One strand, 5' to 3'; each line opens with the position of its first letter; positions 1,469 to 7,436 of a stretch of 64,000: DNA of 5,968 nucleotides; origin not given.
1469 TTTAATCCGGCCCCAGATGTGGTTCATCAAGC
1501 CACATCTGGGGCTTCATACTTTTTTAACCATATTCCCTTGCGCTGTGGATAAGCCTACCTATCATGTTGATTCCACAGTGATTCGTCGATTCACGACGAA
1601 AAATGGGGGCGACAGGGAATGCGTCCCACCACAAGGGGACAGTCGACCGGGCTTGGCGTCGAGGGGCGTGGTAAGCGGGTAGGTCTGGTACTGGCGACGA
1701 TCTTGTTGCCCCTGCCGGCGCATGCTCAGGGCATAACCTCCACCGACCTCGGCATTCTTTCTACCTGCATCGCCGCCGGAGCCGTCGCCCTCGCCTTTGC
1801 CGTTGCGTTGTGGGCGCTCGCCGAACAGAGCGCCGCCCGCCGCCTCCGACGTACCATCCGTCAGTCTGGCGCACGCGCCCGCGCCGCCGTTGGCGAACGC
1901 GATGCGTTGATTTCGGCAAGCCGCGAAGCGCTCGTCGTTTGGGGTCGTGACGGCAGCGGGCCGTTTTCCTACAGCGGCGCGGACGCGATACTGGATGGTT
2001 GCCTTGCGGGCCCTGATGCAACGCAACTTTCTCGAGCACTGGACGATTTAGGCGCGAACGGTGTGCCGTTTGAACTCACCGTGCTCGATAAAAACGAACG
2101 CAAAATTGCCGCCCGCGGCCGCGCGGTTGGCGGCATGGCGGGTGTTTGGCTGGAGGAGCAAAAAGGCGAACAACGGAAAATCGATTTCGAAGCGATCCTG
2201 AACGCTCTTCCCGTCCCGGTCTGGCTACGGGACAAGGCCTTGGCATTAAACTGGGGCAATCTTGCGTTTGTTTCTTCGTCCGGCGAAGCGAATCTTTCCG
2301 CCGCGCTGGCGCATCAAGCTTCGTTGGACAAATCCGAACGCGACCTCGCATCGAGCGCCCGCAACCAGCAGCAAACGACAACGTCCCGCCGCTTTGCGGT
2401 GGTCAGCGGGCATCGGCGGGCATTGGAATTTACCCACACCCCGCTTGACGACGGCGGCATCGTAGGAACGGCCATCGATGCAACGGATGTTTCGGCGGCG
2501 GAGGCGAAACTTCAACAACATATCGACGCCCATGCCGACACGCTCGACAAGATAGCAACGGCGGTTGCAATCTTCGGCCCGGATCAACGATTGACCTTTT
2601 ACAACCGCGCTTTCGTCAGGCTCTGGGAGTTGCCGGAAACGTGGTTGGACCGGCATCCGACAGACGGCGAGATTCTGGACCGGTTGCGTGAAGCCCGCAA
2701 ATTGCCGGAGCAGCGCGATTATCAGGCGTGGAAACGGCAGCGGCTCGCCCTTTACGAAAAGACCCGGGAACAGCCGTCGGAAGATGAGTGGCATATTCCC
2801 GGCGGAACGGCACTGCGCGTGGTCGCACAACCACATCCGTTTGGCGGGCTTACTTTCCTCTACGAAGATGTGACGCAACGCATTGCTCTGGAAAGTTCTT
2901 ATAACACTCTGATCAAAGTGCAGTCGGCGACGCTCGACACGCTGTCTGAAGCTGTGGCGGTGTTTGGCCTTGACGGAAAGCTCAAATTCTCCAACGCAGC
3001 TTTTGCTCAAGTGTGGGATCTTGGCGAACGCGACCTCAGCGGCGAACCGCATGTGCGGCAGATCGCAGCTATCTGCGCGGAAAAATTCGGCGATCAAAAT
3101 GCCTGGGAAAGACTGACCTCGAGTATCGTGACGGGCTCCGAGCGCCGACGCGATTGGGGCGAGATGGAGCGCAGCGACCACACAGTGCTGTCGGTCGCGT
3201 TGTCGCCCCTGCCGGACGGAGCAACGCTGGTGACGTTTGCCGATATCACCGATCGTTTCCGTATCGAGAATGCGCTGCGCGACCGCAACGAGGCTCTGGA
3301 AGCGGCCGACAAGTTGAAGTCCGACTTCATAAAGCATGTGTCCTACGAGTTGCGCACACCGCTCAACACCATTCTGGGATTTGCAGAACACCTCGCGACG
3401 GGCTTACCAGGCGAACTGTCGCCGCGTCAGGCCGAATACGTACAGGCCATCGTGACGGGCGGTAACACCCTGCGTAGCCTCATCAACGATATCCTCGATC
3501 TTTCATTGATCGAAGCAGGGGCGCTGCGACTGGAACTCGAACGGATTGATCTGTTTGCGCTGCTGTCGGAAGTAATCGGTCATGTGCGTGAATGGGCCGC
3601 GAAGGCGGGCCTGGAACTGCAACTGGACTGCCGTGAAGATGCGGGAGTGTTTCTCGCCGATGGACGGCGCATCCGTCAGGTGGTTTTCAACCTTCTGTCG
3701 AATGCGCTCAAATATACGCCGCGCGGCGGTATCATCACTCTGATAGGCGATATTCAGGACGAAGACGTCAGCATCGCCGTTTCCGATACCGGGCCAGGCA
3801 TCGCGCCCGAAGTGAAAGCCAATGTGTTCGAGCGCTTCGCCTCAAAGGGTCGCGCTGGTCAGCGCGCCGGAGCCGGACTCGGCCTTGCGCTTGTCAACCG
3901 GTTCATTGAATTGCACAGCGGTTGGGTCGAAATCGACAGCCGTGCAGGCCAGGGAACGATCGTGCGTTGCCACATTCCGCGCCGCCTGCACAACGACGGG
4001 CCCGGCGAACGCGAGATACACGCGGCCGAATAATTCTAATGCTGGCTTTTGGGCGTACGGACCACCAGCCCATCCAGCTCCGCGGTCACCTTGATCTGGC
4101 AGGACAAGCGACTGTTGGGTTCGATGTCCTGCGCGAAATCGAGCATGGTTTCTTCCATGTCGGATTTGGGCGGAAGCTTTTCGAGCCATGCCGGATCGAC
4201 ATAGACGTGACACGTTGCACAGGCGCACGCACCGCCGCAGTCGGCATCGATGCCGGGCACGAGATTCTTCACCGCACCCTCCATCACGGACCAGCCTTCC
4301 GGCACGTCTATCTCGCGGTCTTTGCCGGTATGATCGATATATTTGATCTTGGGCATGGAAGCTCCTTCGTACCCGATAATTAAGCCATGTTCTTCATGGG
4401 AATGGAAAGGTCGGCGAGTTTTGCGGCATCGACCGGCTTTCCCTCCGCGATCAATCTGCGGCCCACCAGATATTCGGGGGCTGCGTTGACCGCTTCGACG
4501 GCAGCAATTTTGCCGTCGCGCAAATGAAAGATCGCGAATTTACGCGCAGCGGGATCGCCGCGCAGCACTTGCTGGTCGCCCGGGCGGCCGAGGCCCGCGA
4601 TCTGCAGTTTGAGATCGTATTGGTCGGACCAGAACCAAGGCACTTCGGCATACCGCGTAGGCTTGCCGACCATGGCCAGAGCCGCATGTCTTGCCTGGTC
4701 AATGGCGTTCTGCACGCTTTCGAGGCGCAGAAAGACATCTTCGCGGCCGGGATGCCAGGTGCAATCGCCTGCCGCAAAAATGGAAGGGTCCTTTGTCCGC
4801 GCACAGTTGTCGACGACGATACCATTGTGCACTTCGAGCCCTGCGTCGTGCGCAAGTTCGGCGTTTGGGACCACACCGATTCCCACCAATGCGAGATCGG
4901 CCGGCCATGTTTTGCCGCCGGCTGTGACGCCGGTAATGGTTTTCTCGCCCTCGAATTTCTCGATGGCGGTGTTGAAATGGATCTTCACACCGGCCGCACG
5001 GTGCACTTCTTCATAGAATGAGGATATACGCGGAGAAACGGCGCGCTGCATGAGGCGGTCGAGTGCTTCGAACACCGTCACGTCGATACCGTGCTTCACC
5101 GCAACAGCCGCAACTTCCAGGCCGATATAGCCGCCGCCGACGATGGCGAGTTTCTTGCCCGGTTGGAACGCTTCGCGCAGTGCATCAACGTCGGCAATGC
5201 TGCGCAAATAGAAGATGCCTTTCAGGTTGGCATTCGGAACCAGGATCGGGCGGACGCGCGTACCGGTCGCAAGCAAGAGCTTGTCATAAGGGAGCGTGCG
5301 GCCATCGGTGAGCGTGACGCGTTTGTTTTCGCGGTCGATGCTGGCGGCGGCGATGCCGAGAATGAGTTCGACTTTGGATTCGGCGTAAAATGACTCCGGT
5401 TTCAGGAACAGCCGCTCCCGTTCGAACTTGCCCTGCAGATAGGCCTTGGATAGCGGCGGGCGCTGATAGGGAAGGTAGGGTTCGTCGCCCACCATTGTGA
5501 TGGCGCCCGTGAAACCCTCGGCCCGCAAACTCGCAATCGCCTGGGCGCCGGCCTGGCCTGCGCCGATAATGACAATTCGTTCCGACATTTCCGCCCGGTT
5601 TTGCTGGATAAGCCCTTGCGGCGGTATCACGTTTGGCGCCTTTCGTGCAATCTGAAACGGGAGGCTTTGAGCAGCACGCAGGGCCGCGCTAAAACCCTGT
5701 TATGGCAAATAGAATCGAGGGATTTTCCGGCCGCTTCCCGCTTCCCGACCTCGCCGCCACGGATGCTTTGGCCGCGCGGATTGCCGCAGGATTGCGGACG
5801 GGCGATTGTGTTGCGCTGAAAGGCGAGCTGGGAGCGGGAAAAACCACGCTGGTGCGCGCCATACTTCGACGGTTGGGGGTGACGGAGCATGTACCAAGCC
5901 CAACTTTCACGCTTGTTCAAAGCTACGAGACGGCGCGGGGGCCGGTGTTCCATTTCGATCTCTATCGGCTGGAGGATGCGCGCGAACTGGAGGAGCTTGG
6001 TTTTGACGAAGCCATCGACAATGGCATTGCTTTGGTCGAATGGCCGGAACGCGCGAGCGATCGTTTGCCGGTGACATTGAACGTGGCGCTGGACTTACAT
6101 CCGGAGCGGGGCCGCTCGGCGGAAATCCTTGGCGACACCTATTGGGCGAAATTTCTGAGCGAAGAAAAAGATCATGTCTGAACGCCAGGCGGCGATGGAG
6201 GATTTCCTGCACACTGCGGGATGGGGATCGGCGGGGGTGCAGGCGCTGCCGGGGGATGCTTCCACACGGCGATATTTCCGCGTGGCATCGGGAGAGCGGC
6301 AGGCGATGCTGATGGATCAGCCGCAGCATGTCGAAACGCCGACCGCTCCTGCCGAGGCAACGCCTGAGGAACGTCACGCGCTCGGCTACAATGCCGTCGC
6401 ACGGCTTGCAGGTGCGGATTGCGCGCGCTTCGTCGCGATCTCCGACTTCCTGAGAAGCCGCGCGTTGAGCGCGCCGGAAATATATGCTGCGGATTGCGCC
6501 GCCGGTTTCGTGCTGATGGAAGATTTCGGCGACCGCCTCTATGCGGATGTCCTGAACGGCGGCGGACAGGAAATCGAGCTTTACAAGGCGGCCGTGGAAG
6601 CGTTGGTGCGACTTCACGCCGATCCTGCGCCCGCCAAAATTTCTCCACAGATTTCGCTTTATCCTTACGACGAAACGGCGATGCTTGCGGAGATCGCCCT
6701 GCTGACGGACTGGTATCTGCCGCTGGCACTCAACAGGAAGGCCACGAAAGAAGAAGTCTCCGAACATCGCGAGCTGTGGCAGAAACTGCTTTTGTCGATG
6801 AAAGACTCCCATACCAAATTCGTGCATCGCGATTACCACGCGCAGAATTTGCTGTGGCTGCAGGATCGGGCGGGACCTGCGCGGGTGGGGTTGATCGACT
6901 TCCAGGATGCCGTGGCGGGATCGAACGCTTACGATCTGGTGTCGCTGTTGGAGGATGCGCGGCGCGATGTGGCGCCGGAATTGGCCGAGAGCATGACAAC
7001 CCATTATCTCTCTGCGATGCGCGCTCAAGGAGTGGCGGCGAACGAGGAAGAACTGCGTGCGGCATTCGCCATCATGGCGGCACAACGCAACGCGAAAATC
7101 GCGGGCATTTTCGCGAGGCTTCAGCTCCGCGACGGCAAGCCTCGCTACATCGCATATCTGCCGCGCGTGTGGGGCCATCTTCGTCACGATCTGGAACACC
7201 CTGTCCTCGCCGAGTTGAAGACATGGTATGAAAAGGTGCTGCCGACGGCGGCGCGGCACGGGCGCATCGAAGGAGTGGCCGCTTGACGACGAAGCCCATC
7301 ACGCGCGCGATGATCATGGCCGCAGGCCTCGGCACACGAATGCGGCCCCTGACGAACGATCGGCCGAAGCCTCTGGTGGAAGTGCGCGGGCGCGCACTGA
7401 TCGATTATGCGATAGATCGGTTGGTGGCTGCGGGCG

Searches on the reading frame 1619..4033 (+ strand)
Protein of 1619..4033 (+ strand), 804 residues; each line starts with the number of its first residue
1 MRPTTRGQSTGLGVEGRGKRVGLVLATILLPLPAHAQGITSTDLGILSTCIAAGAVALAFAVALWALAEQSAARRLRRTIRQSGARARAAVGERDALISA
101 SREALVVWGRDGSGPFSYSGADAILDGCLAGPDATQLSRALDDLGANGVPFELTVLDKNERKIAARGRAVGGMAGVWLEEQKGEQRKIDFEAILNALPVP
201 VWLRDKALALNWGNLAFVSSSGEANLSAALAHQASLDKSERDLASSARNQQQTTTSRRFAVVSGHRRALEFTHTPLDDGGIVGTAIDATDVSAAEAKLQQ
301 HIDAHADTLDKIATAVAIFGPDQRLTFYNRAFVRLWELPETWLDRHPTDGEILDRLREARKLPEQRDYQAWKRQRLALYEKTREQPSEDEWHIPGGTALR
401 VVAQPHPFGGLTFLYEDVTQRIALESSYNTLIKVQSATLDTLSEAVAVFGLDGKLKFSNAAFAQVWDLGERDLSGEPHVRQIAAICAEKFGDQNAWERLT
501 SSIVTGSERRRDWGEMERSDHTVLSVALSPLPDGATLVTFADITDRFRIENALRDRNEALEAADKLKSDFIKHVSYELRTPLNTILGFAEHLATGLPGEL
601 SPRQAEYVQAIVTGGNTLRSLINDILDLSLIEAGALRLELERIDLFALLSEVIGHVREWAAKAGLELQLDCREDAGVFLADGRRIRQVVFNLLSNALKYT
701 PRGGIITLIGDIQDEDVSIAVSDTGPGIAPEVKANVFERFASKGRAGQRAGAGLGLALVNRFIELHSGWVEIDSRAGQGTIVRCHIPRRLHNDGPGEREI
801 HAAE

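Call 13: search_protein_families(library=pfam, proteins=[window:1619-4033:+], max_evalue=0.001)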
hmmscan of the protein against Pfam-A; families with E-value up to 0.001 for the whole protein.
window:1619-4033:+ (804 aa): 6 families
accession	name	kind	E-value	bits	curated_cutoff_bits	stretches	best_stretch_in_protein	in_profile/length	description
PF12860.13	PAS_7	-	2.6e-32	111.8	27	2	309-424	1-113/115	PAS fold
PF02518.31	HATPase_c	-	1.6e-26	93.4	26.4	1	681-788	2-109/111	Histidine kinase-, DNA gyrase B-, and HSP90-like ATPase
PF00512.31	HisKA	-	8.3e-17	61.4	26.9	1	567-634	2-66/66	His Kinase A (phospho-acceptor) domain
PF08448.16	PAS_4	-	6.1e-10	39.7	23.1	0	439-546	1-108/110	PAS fold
PF13188.13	PAS_8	-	1.3e-07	31.6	21.8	0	309-354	7-48/65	PAS domain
PF13581.12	HATPase_c_2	-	0.00042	20.8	27.4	0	680-783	27-124/127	Histidine kinase-like ATPase domain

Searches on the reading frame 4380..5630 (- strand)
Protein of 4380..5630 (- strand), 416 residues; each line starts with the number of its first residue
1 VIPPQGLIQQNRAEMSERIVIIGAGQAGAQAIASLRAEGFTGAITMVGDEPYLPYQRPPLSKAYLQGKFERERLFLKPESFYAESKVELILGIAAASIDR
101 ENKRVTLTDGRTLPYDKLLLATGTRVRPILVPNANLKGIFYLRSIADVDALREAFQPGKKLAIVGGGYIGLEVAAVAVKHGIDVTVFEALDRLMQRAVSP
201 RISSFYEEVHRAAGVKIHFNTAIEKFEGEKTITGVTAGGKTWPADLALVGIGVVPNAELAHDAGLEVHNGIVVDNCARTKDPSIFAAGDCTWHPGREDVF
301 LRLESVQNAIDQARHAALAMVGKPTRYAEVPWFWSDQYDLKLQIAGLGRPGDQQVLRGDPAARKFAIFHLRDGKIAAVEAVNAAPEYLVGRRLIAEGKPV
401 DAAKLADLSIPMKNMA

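Call 13: search_protein_families(library=pfam, proteins=[window:4380-5630:-], max_evalue=0.001)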
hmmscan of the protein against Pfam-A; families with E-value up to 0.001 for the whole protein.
window:4380-5630:- (416 aa): 10 families
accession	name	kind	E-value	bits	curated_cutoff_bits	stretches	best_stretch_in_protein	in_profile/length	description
PF07992.20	Pyr_redox_2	-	2.4e-73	247.5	26.1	1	18-313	2-291/291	Pyridine nucleotide-disulphide oxidoreductase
PF14759.12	Reductase_C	-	1.1e-31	109.7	25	1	332-415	1-84/85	Reductase C-terminal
PF00070.33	Pyr_redox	-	6.5e-19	68.7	22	1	160-236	1-78/82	Pyridine nucleotide-disulphide oxidoreductase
PF13738.12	Pyr_redox_3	-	3.4e-08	33.5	30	1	108-270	118-285/305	Pyridine nucleotide-disulphide oxidoreductase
PF01266.30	DAO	-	2.9e-06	27.5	27.9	0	161-190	2-31/353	FAD dependent oxidoreductase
PF13450.12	NAD_binding_8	-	1.5e-05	25.6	21.9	1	163-199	1-37/68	NAD(P)-binding Rossmann-like domain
PF13454.12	NAD_binding_9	-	0.00017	22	21.8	0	97-124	125-154/155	FAD-NAD(P)-binding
PF13241.12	NAD_binding_7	-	0.00031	21.7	22.1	0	158-211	7-49/104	Putative NAD(P)-binding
PF01262.27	AlaDh_PNT_C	-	0.00038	20.4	23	0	160-192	30-62/214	Alanine dehydrogenase/PNT, C-terminal domain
PF02737.24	3HCDH_N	-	0.00067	20.1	22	1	160-211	1-52/180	3-hydroxyacyl-CoA dehydrogenase, NAD binding domain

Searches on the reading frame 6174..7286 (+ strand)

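Call 13: search_protein_families(library=pfam, proteins=[window:6174-7286:+], max_evalue=0.001)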
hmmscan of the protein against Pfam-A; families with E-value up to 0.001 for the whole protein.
window:6174-7286:+ (370 aa): 3 families
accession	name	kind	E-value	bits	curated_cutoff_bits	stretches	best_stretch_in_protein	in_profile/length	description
PF01636.29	APH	-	6.7e-24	85.4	23.2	1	22-281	2-231/239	Phosphotransferase enzyme family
PF02958.26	EcKL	-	9.9e-10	38.7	22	1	98-283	76-286/294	Ecdysteroid kinase-like family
PF07914.17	DUF1679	-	0.00034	20.1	24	1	214-282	268-342/414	Uncharacterized oxidoreductase dhs-27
